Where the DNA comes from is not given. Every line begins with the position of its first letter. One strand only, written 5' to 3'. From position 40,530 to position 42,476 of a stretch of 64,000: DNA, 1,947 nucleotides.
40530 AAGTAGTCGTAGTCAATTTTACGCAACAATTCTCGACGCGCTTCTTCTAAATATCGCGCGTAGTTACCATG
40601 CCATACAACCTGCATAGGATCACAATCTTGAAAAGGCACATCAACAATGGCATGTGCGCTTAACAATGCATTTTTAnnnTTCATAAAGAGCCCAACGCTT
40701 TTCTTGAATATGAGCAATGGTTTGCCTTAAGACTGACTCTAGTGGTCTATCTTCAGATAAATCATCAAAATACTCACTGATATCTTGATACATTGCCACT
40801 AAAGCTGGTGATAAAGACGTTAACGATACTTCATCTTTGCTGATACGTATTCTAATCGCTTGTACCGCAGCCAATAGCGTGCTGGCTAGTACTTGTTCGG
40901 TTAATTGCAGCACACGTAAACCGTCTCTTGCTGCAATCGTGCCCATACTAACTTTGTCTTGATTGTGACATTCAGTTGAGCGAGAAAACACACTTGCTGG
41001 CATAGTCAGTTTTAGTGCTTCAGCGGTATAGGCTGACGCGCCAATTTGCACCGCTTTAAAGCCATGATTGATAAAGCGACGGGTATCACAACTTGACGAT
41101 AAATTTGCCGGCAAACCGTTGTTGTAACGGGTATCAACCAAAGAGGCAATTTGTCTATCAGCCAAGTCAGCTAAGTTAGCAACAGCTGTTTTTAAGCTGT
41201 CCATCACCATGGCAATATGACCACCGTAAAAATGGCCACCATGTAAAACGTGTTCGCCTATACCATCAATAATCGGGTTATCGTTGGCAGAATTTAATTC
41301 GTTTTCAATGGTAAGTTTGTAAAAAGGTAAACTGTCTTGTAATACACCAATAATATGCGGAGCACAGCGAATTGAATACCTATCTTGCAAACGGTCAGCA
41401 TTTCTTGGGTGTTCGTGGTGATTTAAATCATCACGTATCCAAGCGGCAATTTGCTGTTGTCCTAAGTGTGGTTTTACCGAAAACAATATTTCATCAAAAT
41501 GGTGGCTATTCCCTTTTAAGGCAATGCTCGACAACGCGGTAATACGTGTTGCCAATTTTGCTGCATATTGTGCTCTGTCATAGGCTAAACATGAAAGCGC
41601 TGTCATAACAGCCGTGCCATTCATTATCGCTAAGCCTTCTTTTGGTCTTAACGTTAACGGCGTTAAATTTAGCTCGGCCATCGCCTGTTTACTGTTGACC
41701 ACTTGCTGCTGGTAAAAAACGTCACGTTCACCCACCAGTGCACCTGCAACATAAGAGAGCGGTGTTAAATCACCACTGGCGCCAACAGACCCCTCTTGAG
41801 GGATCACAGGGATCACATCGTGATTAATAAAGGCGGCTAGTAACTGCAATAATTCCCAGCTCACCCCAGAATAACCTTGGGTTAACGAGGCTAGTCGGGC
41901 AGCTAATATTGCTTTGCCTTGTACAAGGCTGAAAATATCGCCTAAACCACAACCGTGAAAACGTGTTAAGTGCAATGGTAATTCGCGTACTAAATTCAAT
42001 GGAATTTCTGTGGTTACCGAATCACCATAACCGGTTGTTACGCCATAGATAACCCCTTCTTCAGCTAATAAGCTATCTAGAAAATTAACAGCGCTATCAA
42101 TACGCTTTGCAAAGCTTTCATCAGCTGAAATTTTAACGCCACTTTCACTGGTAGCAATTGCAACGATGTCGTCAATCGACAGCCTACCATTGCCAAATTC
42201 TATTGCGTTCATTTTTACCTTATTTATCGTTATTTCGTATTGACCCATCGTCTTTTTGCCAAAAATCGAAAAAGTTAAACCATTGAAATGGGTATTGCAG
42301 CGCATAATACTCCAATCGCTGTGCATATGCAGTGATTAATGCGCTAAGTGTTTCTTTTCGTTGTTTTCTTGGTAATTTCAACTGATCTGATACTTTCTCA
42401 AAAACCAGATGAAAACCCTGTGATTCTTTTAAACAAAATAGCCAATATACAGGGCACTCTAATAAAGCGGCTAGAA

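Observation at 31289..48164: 17-kb aryl-polyene / xanthomonadin / flexirubin-like pigment operon with a flavin-dependent halogenase and an aromatic ammonia-lyase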

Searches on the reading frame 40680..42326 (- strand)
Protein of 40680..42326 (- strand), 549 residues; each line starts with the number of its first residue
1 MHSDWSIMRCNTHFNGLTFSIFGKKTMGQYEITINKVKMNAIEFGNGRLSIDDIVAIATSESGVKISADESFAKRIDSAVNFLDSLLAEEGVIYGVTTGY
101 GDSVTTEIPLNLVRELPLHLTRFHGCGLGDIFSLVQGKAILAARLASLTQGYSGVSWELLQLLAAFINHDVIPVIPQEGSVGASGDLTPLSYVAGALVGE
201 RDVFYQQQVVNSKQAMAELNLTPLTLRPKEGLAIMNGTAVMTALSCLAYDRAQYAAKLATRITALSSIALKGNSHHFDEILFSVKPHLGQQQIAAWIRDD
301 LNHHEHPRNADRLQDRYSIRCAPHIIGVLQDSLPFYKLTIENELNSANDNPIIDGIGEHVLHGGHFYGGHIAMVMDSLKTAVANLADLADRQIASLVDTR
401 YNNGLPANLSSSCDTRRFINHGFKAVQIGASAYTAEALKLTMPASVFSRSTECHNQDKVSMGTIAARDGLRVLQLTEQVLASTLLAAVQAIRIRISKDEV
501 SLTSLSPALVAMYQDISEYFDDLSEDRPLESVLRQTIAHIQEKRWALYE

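Call 3: search_protein_families(library=pfam, proteins=[window:40680-42326:-], max_evalue=0.01)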
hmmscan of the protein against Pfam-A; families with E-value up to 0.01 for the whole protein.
window:40680-42326:- (549 aa): 1 family
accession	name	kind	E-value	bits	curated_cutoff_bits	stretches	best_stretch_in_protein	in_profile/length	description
PF00221.24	Lyase_aromatic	-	1.2e-159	532.3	27.3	1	49-516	1-464/466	Aromatic amino acid lyase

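Call 7: search_protein_families(library=ncbifam, proteins=[window:40680-42326:-], max_evalue=0.001)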
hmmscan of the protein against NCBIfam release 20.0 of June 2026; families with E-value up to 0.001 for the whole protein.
window:40680-42326:- (549 aa): 8 families
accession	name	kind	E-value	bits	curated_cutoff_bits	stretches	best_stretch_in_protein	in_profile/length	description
NF006871.0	PRK09367.1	subfamily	4e-119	398.6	524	1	41-544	3-496/505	histidine ammonia-lyase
TIGR01225.1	hutH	equivalog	1.2e-117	393.5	539.15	1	45-545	4-494/506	histidine ammonia-lyase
NF041222.1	BagA_FevW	exception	1e-113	380.8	1000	1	48-527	7-501/529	bagremycin/ferroverdin biosynthesis tyrosine ammonia-lyase BagA/FevW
NF053541.1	FlxA_rubin_TAL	equivalog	5.3e-103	345.1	700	1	50-540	2-496/498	flexirubin biosynthesis tyrosine ammonia-lyase FlxA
TIGR04475.1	Phe_D_beta_mut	equivalog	3.4e-101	339.4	800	2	47-304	8-263/510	phenylalanine aminomutase (D-beta-phenylalanine forming)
TIGR01226.1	phe_am_lyase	equivalog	4.4e-93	312.8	519.15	1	39-500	30-507/680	phenylalanine ammonia-lyase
TIGR03832.1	Tyr_2_3_mutase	equivalog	5.9e-91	305.5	501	1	48-528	5-495/507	tyrosine 2,3-aminomutase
TIGR04473.1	taxol_Phe_23mut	exception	1.9e-63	214.8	1250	1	33-497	20-500/687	phenylalanine aminomutase (L-beta-phenylalanine forming)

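Call 19: search_solved_structures(query=window:40680-42212:-, show_alignments=0, max_evalue=1e-30)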
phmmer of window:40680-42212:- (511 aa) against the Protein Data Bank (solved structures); distinct sequences matched with E-value up to 1e-30: 39.
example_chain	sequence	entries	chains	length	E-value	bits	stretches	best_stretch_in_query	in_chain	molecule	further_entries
7tqr_A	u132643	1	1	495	3.4e-71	243.6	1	4-505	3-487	Probable histidine ammonia-lyase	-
2qve_A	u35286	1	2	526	4.4e-70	240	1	11-491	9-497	Tyrosine Aminomutase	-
2rjr_A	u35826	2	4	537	4.5e-70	239.9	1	11-491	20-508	Tyrosine aminomutase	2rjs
2ohy_A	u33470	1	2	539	4.6e-70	239.9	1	11-491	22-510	Tyrosine aminomutase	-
3kdz_A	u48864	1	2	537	1.5e-69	238.2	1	11-491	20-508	Histidine ammonia-lyase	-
3kdy_A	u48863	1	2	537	1.9e-69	237.9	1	11-491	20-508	Histidine ammonia-lyase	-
3unv_A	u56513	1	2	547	1.4e-68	235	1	11-489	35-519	AdmH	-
2o78_A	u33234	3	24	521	2.3e-68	234.3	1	15-502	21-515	Putative histidine ammonia-lyase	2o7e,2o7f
2o6y_A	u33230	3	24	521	2.2e-67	231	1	15-502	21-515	Putative histidine ammonia-lyase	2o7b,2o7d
3czo_A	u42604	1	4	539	3.6e-67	230.4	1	6-481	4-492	Histidine ammonia-lyase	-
5ltm_B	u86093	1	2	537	1.2e-66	228.6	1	6-481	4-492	phenylalanine ammonia lyase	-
2nyn_A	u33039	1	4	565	1.2e-66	228.6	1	6-480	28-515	Phenylalanine/histidine ammonia-lyase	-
2nyf_A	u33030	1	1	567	3.8e-65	223.7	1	4-482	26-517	Nostoc punctiforme phenylalanine ammonia lyase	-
1gkm_B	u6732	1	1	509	1.3e-64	222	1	18-482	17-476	Histidine ammonia-lyase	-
6v6h_A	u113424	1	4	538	1.5e-64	221.8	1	15-455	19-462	Histidine ammonia-lyase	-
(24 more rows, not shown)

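Call 20: find_homologous_proteins(query=window:40680-42212:-, max_evalue=1e-30)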
Query window:40680-42212:- (511 aa): 8000 proteins with E <= 1e-30 among 8000 candidates; the best 120 are listed.
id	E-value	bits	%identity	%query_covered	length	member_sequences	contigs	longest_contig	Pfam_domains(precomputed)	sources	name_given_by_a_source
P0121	0.0e+0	1128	100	100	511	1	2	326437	PF00221.25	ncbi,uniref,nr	ncbi:HAL/PAL/TAL family ammonia-lyase [Thalassotalea marina]|uniref:tyrosine ammonia-lyase n=1 Tax=T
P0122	0.0e+0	1119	99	100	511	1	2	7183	PF00221.25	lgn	-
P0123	5.5e-293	990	86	100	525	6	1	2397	PF00221.25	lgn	-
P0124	1.3e-285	966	84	100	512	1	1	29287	PF00221.25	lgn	-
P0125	1.9e-285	965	84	100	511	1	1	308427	PF00221.25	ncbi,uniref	ncbi:HAL/PAL/TAL family ammonia-lyase [Thalassotalea sp. PLHSN55]|uniref:HAL/PAL/TAL family ammonia-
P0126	3.4e-285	964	83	100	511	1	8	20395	PF00221.25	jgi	-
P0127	4.5e-285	964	84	100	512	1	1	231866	PF00221.25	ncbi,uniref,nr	ncbi:aromatic amino acid ammonia-lyase [Thalassotalea sp. 1_MG-2023]|uniref:HAL/PAL/TAL family ammon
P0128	1.4e-283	959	83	100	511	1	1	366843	PF00221.25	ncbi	ncbi:HAL/PAL/TAL family ammonia-lyase [Thalassotalea ganghwensis]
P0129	1.9e-283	958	83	100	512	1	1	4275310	PF00221.25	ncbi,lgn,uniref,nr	ncbi:HAL/PAL/TAL family ammonia-lyase [Thalassotalea hakodatensis]|uniref:HAL/PAL/TAL family ammonia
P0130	3.8e-271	918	79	100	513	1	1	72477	PF00221.25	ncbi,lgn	ncbi:MAG: HAL/PAL/TAL family ammonia-lyase [Cognaticolwellia aestuarii]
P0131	1.6e-270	916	64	86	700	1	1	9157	PF00221.25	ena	-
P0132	3.1e-269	912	78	100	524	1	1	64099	PF00221.25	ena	-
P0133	3.9e-269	911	79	99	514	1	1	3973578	PF00221.25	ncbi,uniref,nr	ncbi:HAL/PAL/TAL family ammonia-lyase [Flocculibacter collagenilyticus]|uniref:HAL/PAL/TAL family am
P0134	3.6e-268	908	79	100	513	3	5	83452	PF00221.25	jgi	-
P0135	5.8e-268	907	77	99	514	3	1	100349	PF00221.25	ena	-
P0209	1.6e-249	847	73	99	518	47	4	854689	PF00221.25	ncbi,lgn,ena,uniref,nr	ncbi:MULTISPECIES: HAL/PAL/TAL family ammonia-lyase [Pseudoalteromonas]|uniref:tyrosine ammonia-lyas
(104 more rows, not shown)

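Call 29: find_related_loci(query=A1, collection=genome_contigs, flank=10000)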
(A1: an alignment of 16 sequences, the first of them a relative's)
Query A1 (511 aa) in genome_contigs; peptide patterns used: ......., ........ (x = any residue, [..] = any of these).
600 stretches matched a pattern (row limit reached: there are more); 589 encode a relative of the query (tblastn E <= 1e-3); the best 80 are kept; 80 distinct loci.
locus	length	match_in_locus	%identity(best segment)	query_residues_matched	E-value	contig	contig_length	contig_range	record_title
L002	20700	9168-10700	84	1-511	0e+0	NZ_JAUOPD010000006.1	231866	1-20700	Thalassotalea sp. 1_MG-2023 strain I3M08 LLMHJAGI_6, whole genome shotgun sequence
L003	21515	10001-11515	78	6-510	0e+0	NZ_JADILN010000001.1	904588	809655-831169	Pseudoalteromonas simplex strain A520 scaffold_0, whole genome shotgun sequence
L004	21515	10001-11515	77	6-510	0e+0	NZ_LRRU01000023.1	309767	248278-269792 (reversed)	Pseudoalteromonas gelatinilytica strain NH153 NH153_S23, whole genome shotgun sequence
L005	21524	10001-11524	76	4-511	0e+0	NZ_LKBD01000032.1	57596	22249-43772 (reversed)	Pseudoalteromonas sp. P1-9 AN214_contig000032, whole genome shotgun sequence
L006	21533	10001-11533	76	1-511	0e+0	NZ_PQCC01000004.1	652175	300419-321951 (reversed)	Pseudoalteromonas sp. T1lg48 NODE_4, whole genome shotgun sequence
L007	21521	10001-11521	76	4-510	0e+0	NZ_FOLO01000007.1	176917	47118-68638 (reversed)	Pseudoalteromonas denitrificans DSM 6059, whole genome shotgun sequence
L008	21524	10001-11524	76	4-511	0e+0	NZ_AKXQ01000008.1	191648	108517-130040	Moritella dasanensis ArB 0140 111.MD140.1_8, whole genome shotgun sequence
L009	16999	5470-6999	75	2-511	0e+0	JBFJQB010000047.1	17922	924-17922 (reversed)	MAG: Cognaticolwellia sp. isolate Mix_sand18.2022.04.D.78 k141_794332_length_17922_cov_39.0060, whole genome shotgun seq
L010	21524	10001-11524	71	4-511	0e+0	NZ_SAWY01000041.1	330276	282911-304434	Litorilituus lipolyticus strain RZ04 NODE_176_length_330186_cov_36.176086, whole genome shotgun sequence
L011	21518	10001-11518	71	6-511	0e+0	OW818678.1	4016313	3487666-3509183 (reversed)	metagenome genome assembly, chromosome: 1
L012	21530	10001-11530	69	2-511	0e+0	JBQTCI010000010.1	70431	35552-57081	Rheinheimera sp. NSM NODE_57_length_70431_cov_12.814724, whole genome shotgun sequence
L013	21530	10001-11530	69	2-511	0e+0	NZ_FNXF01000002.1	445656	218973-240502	Rheinheimera pacifica strain DSM 17616, whole genome shotgun sequence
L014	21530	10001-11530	80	2-511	0e+0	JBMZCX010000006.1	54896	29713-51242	MAG: Thalassotalea sp. isolate ME_XS_2203_1_bin_6 ME_XS_2203_1_bin_6_5, whole genome shotgun sequence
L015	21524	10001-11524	75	4-511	0e+0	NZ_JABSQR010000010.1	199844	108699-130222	MAG: Moritella sp. isolate DT_65 DT-Moritella-2_scaffold_15, whole genome shotgun sequence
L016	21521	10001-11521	68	4-511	0e+0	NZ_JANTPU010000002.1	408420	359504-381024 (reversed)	Pseudidiomarina sp. CB1 2, whole genome shotgun sequence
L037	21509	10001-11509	65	4-507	0e+0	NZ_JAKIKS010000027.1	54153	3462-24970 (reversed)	Shewanella surugensis strain DSM 17177 contig00027, whole genome shotgun sequence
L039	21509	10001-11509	65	4-507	0e+0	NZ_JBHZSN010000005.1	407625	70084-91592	Shewanella waksmanii strain HQB-86 NODE_5_length_407625_cov_116.817833, whole genome shotgun sequence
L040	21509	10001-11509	65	4-507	0e+0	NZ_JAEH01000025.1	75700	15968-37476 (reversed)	Shewanella waksmanii ATCC BAA-643 L865DRAFT_scaffold00022.22_C, whole genome shotgun sequence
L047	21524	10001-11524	64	2-510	0e+0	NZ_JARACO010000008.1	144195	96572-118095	Aliivibrio sp. S3MY1 8, whole genome shotgun sequence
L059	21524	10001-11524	63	2-510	0e+0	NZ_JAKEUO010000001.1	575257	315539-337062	Vibrio sp. Isolate34 strain M14-02589b scaffold1.1, whole genome shotgun sequence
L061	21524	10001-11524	64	2-510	0e+0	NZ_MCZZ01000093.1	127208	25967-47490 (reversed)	Vibrio sp. 10N.261.45.E2 10N.261.45.E2_contig_21, whole genome shotgun sequence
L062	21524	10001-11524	63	3-511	0e+0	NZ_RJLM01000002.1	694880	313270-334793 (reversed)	Photobacterium chitinilyticum strain BEI247 scaffold_1, whole genome shotgun sequence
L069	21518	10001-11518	64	4-510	0e+0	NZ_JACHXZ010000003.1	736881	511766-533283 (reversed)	Simiduia aestuariiviva strain CECT 8571 Ga0372420_03, whole genome shotgun sequence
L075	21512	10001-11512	63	6-510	0e+0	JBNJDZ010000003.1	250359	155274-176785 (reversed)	MAG: Pseudomonadota bacterium isolate Y23_30dBSe4.bin.144 NODE_5_length_250359_cov_41.033026, whole genome shotgun seque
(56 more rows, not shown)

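Call 35: search_protein_families(library=pfam, proteins=[L059:2098-3168:-, L037:500-2575:+, L040:2832-3707:+, L061:3196-3582:-, L012:20188-20619:+, L069:2134-2853:-, L039:20641-21381:+, L003:2904-3890:+, L003:2167-2823:-], max_evalue=0.01)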
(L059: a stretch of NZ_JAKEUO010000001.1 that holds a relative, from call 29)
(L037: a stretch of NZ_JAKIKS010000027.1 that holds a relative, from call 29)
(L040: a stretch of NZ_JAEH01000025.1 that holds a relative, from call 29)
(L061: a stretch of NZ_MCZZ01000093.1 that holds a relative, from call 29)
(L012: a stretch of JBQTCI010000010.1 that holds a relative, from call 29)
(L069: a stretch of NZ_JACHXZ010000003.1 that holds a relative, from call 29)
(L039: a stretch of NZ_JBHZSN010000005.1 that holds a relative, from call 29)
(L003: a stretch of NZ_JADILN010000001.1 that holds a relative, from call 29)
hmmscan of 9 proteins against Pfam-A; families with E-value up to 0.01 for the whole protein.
L059:2098-3168:- (357 aa): 6 families
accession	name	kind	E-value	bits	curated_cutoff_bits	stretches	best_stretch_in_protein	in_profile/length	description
PF21212.3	Dimerisation2-like_dom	-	1.7e-15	57.6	27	1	17-84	3-69/72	Dimerisation2-like domain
PF00891.24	Methyltransf_2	-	2e-12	47.4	22.3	1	179-335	62-210/210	O-methyltransferase domain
PF13489.12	Methyltransf_23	-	1.5e-07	31.7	27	1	173-338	14-163/164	Methyltransferase domain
PF08242.18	Methyltransf_12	-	5.3e-05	24.3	30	1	184-281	1-96/98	Methyltransferase domain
PF08100.18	Dimerisation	-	0.00071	19.8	25.6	1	13-97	4-91/93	O-methyltransferase dimerisation domain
PF13649.12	Methyltransf_25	-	0.0025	18.9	27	1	184-277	2-93/97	Methyltransferase domain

L037:500-2575:+ (692 aa): 12 families
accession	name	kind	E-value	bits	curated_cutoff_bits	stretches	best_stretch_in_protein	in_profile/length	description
PF00270.35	DEAD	-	8.1e-27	94.4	26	1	268-434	1-165/167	DEAD/DEAH box helicase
PF00271.37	Helicase_C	-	3.8e-22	79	23.5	1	481-585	15-108/110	Helicase conserved C-terminal domain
PF17191.10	RecG_wedge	-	1.3e-19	70.8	23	1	11-167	4-157/162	RecG wedge domain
PF19833.4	RecG_dom3_C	-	2.8e-13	50.2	26.8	1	615-673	2-61/87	ATP-dependent DNA helicase RecG, domain 3, C-terminal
PF04851.21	ResIII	-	8.3e-13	49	22.5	1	268-428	5-162/164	Type III restriction enzyme, res subunit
PF01336.31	tRNA_anti-codon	-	1.7e-07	31.5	27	1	68-134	9-75/75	OB-fold nucleic acid binding domain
PF13604.12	AAA_30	-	7.9e-06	26.2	27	1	280-408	11-108/191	AAA domain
PF00176.29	SNF2-rel_dom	-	2.1e-05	24.2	24.9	1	295-433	25-168/290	SNF2-related domain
PF07517.20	SecA_DEAD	-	6.8e-05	22.7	24.6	1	295-361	98-164/290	SecA DEAD-like domain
PF22590.2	Cas3-like_C_2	-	0.00016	22.4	27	1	500-585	13-103/106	CRISPR-associated nuclease/helicase Cas3, C-terminal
PF15609.12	PRTase_2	-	0.0029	17.6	28.8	0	270-350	103-183/188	Phosphoribosyl transferase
PF04005.17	Hus1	-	0.0065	16.1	27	0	490-555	132-198/288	Hus1-like protein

L040:2832-3707:+ (292 aa): 1 family
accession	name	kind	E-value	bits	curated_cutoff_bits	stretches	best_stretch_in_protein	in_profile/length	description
PF11219.13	DUF3014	-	3.5e-62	209.7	25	1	133-288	1-156/156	Protein of unknown function (DUF3014)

L061:3196-3582:- (129 aa): 0 families

L012:20188-20619:+ (144 aa): 0 families

L069:2134-2853:- (240 aa): 2 families
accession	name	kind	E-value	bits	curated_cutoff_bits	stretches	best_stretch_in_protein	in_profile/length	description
PF01648.25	ACPS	-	1.3e-06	28.8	25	1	111-168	2-67/111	4'-phosphopantetheinyl transferase superfamily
PF17837.6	4PPT_N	-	0.0003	21.2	27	1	38-99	10-66/68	4'-phosphopantetheinyl transferase N-terminal domain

L039:20641-21381:+ (247 aa): 1 family
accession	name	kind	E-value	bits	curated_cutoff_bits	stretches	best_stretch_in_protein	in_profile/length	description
PF13646.12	HEAT_2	-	0.0014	19.3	27.7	0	205-245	18-57/88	HEAT repeats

L003:2904-3890:+ (329 aa): 1 family
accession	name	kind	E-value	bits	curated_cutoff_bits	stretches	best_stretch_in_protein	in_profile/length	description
PF00701.28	DHDPS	-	3e-75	253.1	22.1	1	35-298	3-279/289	Dihydrodipicolinate synthetase family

L003:2167-2823:- (219 aa): 1 family
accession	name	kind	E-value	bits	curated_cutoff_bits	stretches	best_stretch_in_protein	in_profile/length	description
PF19531.4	DUF6058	-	1.4e-33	116.2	25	1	90-215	1-126/126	Family of unknown function (DUF6058)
